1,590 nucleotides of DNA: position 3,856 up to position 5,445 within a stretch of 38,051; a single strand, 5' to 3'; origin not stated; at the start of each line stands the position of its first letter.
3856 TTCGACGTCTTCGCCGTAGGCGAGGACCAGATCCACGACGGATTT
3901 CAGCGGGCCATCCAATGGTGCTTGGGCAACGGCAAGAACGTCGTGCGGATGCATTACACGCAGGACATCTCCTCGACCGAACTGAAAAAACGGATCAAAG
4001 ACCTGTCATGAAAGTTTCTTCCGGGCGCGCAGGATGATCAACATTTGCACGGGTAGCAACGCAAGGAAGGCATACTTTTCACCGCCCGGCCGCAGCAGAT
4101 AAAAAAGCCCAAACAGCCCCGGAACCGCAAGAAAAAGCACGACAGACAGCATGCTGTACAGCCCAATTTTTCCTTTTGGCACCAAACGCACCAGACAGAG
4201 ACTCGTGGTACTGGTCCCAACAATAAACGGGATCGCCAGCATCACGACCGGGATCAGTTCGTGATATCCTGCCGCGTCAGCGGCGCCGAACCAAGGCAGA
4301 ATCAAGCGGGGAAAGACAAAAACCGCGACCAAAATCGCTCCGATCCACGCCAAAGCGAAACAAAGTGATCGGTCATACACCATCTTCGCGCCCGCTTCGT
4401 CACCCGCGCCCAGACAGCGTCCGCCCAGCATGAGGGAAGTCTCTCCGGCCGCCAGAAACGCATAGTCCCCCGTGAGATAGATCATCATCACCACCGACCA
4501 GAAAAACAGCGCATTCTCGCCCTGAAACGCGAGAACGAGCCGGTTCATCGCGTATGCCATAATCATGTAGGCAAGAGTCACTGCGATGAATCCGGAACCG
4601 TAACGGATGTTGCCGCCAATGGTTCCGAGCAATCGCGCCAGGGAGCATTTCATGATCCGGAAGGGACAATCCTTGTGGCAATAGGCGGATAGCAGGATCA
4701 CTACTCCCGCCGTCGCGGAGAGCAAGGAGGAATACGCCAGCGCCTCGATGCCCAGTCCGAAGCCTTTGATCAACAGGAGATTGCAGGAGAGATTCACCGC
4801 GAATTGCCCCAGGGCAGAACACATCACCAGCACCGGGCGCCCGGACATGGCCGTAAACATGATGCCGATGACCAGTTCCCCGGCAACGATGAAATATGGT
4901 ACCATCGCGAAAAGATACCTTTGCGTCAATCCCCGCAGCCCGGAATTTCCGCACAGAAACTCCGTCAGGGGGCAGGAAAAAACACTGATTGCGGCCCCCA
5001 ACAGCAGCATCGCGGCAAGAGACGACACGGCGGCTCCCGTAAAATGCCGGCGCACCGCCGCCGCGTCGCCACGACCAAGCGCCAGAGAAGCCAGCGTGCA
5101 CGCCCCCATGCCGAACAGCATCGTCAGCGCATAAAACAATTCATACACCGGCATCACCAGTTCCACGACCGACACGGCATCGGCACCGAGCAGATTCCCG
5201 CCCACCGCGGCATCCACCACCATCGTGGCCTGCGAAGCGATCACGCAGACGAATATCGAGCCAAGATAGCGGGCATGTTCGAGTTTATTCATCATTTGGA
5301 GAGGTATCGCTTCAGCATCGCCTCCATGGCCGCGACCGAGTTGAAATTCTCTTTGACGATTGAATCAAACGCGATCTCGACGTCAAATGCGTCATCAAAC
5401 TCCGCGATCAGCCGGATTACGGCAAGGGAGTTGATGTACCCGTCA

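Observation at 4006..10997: Nine-ORF translationally coupled operon with two carrier-protein modules, an uncharacterised sugar-transfer-associated ATP-grasp, a NeuD/PglD acyltransferase and a MATE/MOP exporter: candidate undescribed envelope-glycan acyl/aminoacyl decoration system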

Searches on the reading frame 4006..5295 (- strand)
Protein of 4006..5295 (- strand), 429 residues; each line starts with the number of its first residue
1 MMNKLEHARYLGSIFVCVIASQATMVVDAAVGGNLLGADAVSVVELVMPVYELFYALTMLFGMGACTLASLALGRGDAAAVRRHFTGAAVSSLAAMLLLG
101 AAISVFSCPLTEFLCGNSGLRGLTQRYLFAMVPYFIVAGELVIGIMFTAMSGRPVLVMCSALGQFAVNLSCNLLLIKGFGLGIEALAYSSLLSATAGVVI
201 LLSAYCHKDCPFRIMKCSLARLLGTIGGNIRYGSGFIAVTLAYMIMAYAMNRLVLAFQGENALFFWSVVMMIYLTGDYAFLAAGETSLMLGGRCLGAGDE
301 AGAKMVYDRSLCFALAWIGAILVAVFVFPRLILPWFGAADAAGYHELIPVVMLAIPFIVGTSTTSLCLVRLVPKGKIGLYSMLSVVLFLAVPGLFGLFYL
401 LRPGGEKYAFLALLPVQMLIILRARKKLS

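Call 5: search_protein_families(library=pfam, proteins=[window:4006-5295:-], max_evalue=0.01)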
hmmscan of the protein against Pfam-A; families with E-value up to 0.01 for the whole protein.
window:4006-5295:- (429 aa): 1 family
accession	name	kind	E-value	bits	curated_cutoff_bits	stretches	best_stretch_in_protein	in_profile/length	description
PF01554.23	MatE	-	5.7e-11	42.8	24.9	1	19-172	7-159/161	MatE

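Call 6: search_protein_families(library=ncbifam, proteins=[window:4006-5295:-], max_evalue=0.01)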
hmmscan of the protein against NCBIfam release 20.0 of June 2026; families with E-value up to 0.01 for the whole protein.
window:4006-5295:- (429 aa): 3 families
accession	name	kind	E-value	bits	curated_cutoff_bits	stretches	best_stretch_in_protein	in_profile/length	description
NF000217.1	MATE_multi_FepA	equivalog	4.7e-15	55.6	900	1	8-274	18-289/443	multidrug efflux MATE transporter FepA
TIGR00797.1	matE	subfamily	3.5e-07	29.5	147.4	1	19-396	7-383/396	MATE family efflux transporter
NF007130.1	PRK09575.1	equivalog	0.00084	18.7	445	1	21-341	22-342/435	MATE family efflux transporter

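Call 29: find_encoding_contigs(protein=window:4006-5295:-, flank=10000, max_places=4)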
Protein window:4006-5295:- (429 aa): 2 contigs read that carry it; 2 places shown.
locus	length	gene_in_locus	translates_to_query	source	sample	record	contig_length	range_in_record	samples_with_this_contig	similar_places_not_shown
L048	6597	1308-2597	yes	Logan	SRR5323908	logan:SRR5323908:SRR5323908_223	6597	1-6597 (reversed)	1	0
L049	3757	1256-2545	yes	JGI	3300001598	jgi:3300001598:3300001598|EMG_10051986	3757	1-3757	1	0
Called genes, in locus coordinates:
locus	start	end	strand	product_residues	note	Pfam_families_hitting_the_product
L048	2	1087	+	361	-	?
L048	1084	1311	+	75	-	PF00550:PP-binding (weak)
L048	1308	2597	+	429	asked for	PF01554:MatE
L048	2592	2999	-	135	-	PF01467:CTP_transf_like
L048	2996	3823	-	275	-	PF04991:LicD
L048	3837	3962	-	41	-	-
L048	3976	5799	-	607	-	-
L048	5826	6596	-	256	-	?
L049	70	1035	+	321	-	PF14397:ATPgrasp_ST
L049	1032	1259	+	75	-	PF00550:PP-binding (weak)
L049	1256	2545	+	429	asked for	PF01554:MatE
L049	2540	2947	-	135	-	PF01467:CTP_transf_like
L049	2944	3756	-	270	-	?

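Call 59: find_homologous_proteins(query=window:4006-5295:-, max_evalue=0.00001)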
Query window:4006-5295:- (429 aa): 20 proteins with E <= 0.00001 among 8000 candidates.
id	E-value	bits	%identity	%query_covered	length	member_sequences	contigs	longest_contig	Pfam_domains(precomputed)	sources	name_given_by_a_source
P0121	1.7e-268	908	100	100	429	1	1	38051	PF01554.24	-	-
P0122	4.7e-144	499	55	100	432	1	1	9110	PF01554.24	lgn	-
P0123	8.3e-141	488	57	99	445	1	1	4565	PF01554.24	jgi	-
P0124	1.8e-138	480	60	93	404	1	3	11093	PF01554.24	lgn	-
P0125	2.2e-137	477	62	90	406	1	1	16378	PF01554.24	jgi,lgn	-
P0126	4.4e-134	466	59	90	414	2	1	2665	PF01554.24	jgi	-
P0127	9.2e-133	461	61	90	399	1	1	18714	PF01554.24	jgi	-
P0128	1.0e-132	461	57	92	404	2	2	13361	PF01554.24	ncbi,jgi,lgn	-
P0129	1.3e-132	461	58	92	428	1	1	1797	PF01554.24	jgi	-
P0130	6.5e-132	459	59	90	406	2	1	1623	PF01554.24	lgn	-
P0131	8.1e-129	448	58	91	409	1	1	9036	PF01554.24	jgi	-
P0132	1.6e-128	447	58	91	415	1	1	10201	PF01554.24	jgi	-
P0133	2.5e-126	440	59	86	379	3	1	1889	PF01554.24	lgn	-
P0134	4.8e-126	439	56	90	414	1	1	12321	PF01554.24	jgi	-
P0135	1.6e-117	411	49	98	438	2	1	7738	PF01554.24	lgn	-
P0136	9.5e-116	405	49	98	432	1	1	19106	PF01554.24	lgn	-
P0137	1.7e-109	385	47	98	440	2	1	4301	PF01554.24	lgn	-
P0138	2.7e-106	374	47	98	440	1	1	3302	PF01554.24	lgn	-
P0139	8.2e-92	327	55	69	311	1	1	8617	PF01554.24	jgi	-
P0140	6.4e-9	54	25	74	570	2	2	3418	PF01554.24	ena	-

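Call 60: find_encoding_contigs(protein=P0127, flank=10000, max_places=1)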
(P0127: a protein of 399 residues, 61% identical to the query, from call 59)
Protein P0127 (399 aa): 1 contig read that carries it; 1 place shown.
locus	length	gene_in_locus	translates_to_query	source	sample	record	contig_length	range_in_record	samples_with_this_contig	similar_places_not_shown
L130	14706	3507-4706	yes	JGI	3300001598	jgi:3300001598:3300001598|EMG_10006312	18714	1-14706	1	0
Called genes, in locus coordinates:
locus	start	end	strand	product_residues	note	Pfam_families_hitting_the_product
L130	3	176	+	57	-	?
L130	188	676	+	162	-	-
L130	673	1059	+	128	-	-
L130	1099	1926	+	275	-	PF01079:Hint (weak)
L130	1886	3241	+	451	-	PF04055:Radical_SAM, PF13353:Fer4_12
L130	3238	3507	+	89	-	PF05402:PqqD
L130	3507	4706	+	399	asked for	PF01554:MatE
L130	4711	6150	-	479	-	PF01327:Pep_deformylase, PF11288:DUF3089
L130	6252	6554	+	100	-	-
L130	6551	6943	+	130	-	PF01850:PIN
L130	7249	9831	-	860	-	-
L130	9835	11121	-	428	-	PF13579:Glyco_trans_4_4, PF13439:Glyco_transf_4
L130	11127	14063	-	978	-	PF00072:Response_reg (faint), PF01326:PPDK_N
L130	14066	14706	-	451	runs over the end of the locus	PF02812:ELFV_dehydrog_N, PF00208:ELFV_dehydrog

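Call 61: find_encoding_contigs(protein=P0136, flank=10000, max_places=1)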
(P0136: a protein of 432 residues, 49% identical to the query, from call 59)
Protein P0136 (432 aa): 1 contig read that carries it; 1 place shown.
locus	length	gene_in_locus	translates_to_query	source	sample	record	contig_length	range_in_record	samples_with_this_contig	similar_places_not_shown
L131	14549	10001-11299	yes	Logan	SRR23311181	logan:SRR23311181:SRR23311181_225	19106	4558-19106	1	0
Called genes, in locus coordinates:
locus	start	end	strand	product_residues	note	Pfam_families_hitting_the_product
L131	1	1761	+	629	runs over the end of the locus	PF00884:Sulfatase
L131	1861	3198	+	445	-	PF02881:SRP54_N, PF06414:Zeta_toxin, PF06745:ATPase (weak), PF13401:AAA_22, PF00448:SRP54, PF13207:AAA_17 (weak), PF13671:AAA_33 (weak), PF02978:SRP_SPB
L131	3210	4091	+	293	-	PF00763:THF_DHG_CYH, PF02882:THF_DHG_CYH_C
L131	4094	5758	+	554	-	PF07719:TPR_2 (faint), PF26549:Tricorn_N (faint), PF07676:PD40, PF00691:OmpA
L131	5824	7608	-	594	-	PF00501:AMP-binding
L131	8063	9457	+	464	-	PF00501:AMP-binding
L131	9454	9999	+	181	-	PF00583:Acetyltransf_1, PF13673:Acetyltransf_10 (faint), PF13508:Acetyltransf_7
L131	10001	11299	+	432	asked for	PF01554:MatE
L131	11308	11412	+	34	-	-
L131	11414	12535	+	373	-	PF01637:ATPase_2, PF13401:AAA_22 (weak), PF13173:AAA_14 (faint)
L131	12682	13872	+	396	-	PF00004:AAA (faint), PF13173:AAA_14, PF13635:DUF4143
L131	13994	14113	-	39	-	-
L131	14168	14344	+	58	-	-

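Call 62: find_encoding_contigs(protein=P0122, flank=10000, max_places=1)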
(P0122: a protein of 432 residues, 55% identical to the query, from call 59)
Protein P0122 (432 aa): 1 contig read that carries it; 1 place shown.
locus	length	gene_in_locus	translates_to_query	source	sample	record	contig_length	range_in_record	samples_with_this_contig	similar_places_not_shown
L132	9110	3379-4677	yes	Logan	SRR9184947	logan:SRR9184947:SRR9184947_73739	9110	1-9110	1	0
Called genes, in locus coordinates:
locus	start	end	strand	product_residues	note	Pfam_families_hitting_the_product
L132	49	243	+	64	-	-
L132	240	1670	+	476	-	PF03062:MBOAT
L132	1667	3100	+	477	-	PF00501:AMP-binding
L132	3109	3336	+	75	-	-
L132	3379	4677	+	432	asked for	PF01554:MatE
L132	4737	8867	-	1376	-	PF13385:Laminin_G_3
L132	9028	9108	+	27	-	?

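Call 64: find_encoding_contigs(protein=P0124, flank=10000, max_places=3)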
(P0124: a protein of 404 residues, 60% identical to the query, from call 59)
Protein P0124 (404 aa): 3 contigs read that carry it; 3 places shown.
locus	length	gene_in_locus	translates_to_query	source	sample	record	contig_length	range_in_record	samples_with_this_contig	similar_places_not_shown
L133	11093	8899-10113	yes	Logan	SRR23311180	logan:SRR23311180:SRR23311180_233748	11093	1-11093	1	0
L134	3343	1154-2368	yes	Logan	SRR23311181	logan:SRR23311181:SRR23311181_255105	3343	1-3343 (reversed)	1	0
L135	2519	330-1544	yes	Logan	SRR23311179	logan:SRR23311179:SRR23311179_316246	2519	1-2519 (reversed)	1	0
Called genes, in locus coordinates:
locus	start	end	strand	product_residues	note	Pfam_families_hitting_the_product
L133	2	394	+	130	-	?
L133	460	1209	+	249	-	PF13568:OMP_b-brl_2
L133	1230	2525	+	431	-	PF03572:Peptidase_S41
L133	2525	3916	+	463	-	PF00501:AMP-binding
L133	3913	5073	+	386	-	PF14397:ATPgrasp_ST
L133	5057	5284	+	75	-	-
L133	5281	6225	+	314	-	PF13641:Glyco_tranf_2_3, PF00535:Glycos_transf_2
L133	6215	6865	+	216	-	PF17836:PglD_N, PF00132:Hexapep (faint)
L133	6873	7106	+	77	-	-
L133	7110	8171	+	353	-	PF08545:ACP_syn_III (weak), PF08541:ACP_syn_III_C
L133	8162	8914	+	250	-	PF23441:SDR (faint), PF00106:adh_short, PF08659:KR, PF13561:adh_short_C2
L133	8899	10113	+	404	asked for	PF01554:MatE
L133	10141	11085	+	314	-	PF00056:Ldh_1_N, PF02866:Ldh_1_C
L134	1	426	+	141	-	?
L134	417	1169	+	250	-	PF23441:SDR (faint), PF00106:adh_short, PF08659:KR, PF13561:adh_short_C2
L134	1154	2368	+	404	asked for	PF01554:MatE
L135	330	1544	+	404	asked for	PF01554:MatE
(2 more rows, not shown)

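Call 65: find_encoding_contigs(protein=P0125, flank=10000, max_places=1)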
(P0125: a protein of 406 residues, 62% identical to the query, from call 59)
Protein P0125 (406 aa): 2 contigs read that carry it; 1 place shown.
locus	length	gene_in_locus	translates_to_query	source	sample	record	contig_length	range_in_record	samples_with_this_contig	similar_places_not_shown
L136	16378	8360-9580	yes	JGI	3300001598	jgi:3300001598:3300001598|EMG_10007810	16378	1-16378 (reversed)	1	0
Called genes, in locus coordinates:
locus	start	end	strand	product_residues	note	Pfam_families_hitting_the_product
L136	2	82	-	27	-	?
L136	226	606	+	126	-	PF02021:UPF0102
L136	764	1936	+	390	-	PF00438:S-AdoMet_synt_N, PF02772:S-AdoMet_synt_M, PF02773:S-AdoMet_synt_C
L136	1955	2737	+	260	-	PF19293:CdaA_N, PF02457:DAC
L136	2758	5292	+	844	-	PF00488:MutS_V, PF01713:Smr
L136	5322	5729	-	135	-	PF13470:PIN_3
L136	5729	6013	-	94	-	PF04221:RelB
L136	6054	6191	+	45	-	-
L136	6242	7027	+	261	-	-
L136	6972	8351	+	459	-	PF13353:Fer4_12, PF04055:Radical_SAM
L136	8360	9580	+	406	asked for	PF01554:MatE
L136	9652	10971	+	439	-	PF13173:AAA_14, PF13635:DUF4143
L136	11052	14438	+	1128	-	PF13620:CarboxypepD_reg, PF13715:CarbopepD_reg_2, PF25183:OMP_b-brl_4, PF00593:TonB_dep_Rec_b-barrel (weak)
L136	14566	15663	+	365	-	PF00483:NTP_transferase, PF22640:ManC_GMP_beta-helix (weak)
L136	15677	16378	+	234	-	?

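Call 68: find_encoding_contigs(protein=P0134, flank=10000, max_places=1)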
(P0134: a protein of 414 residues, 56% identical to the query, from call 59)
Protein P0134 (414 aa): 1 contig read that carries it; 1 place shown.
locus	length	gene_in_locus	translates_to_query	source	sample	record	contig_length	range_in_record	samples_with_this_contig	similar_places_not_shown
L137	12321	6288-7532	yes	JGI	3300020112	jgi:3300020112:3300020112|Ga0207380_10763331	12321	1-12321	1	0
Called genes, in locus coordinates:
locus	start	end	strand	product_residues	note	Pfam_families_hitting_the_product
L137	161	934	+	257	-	PF00056:Ldh_1_N, PF02866:Ldh_1_C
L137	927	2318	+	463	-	PF00501:AMP-binding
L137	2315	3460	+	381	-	PF14397:ATPgrasp_ST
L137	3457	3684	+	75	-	-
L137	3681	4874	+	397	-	-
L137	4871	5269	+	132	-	-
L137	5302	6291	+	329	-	PF03062:MBOAT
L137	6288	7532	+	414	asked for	PF01554:MatE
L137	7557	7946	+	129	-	-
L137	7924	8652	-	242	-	PF08713:DNA_alkylation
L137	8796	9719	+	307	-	PF00483:NTP_transferase, PF12804:NTP_transf_3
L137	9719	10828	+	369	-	PF01073:3Beta_HSD, PF01370:Epimerase, PF02719:Polysacc_synt_2, PF04321:RmlD_sub_bind (faint), PF16363:GDP_Man_Dehyd, PF07993:NAD_binding_4 (weak), PF16363:GDP_Man_Dehyd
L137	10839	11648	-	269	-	PF06414:Zeta_toxin (weak)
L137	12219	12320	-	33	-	?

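Call 69: find_encoding_contigs(protein=P0132, flank=10000, max_places=1)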
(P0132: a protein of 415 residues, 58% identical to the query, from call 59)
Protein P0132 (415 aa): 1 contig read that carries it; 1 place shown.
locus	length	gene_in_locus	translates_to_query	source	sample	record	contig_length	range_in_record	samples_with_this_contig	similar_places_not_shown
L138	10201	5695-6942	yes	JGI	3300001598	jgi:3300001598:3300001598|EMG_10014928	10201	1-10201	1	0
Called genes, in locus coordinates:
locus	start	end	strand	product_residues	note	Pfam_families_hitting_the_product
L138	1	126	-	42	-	?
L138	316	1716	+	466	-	PF00501:AMP-binding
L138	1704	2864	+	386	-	PF14397:ATPgrasp_ST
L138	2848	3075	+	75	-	-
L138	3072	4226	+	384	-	PF16822:ALGX (faint)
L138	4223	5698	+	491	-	PF03062:MBOAT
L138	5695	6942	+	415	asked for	PF01554:MatE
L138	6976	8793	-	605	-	PF13088:BNR_2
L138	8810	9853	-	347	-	PF06224:AlkZ-like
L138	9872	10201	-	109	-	?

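Call 83: search_protein_families(library=pfam, proteins=[L138:3072-4226:+, L133:5281-6225:+, L131:8063-9457:+], max_evalue=0.01)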
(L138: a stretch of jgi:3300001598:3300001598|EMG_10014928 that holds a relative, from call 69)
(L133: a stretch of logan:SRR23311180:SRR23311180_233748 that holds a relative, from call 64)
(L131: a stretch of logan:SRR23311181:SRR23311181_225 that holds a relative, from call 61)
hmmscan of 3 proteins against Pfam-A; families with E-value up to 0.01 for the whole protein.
L138:3072-4226:+ (384 aa): 2 families
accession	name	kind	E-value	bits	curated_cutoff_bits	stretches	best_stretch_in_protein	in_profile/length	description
PF14286.12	DHHW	-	2.1e-05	24.4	25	1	182-336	230-376/385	DHHW protein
PF16822.11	ALGX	-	2.3e-05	24.7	26.5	1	111-216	27-133/268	SGNH hydrolase-like domain, acetyltransferase AlgX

L133:5281-6225:+ (314 aa): 4 families
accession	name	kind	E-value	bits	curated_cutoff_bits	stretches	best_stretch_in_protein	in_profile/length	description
PF00535.33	Glycos_transf_2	-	1.5e-16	61.2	23.3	1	15-145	6-128/168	Glycosyl transferase family 2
PF13641.12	Glyco_tranf_2_3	-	1.5e-07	32.1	27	1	15-138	9-126/230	Glycosyltransferase like family 2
PF13704.12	Glyco_tranf_2_4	-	0.00011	23.1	27.5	1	24-111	5-87/98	Glycosyl transferase family 2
PF10111.15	Glyco_tranf_2_2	-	0.00014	21.9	27.3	1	13-122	5-107/276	Glycosyltransferase like family 2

L131:8063-9457:+ (464 aa): 1 family
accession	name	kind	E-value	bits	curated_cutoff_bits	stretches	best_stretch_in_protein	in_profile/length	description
PF00501.34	AMP-binding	-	1.5e-36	126.5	29.9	1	18-327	2-376/384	AMP-binding enzyme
